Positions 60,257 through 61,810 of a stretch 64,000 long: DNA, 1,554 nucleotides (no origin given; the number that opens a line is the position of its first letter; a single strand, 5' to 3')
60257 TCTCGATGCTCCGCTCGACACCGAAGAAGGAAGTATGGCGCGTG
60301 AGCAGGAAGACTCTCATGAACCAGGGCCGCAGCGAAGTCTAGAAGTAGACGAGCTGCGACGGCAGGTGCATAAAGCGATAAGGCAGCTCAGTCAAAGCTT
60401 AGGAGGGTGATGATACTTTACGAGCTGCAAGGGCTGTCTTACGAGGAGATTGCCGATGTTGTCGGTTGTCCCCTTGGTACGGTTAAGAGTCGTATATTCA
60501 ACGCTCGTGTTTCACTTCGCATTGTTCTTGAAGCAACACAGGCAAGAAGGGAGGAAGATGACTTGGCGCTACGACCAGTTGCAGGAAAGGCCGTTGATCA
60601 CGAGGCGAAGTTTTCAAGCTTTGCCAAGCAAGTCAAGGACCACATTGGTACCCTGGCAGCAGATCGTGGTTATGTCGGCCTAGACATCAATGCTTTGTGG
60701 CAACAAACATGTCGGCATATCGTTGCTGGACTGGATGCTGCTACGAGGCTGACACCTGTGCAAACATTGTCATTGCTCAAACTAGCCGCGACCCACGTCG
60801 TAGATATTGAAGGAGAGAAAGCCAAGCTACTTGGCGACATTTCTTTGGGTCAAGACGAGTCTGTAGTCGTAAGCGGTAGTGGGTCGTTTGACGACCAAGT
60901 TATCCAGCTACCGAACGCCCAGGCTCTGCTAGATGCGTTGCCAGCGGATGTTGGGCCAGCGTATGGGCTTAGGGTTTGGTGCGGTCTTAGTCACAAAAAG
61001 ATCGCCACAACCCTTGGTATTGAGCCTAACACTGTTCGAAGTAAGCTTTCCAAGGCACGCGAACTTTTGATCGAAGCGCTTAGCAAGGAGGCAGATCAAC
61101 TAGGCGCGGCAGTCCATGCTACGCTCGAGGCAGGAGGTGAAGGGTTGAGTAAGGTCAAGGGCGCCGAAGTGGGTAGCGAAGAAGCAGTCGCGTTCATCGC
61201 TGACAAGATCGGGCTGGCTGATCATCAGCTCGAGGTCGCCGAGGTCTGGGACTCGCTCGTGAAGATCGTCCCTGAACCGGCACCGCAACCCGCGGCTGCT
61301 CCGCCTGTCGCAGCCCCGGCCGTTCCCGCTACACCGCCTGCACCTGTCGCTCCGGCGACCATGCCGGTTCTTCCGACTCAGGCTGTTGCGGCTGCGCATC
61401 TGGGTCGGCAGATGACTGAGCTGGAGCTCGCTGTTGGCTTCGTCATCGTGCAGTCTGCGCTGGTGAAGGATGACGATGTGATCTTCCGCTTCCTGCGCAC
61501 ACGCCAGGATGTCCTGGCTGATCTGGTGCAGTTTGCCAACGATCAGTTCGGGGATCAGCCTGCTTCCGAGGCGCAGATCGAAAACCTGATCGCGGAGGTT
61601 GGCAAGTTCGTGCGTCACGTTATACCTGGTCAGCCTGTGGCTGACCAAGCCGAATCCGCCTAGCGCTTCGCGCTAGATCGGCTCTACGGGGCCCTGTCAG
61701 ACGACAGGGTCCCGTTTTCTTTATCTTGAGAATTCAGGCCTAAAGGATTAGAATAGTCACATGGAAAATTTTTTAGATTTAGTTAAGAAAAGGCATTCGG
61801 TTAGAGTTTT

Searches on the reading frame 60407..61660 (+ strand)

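Call 81: search_protein_families(library=pfam, proteins=[window:60407-61660:+], max_evalue=0.00001)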
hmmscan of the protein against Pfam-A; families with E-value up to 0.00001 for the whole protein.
window:60407-61660:+ (418 aa): 3 families
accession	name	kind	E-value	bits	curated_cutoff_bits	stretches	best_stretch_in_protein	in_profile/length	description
PF08281.18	Sigma70_r4_2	-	2e-21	75.8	25.7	2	2-36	19-53/54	Sigma-70, region 4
PF04545.22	Sigma70_r4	-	1.8e-10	40.6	24.1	1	4-38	15-49/50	Sigma-70, region 4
PF13384.12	HTH_23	-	2.5e-06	27.6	24.6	0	3-29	11-36/50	Homeodomain-like domain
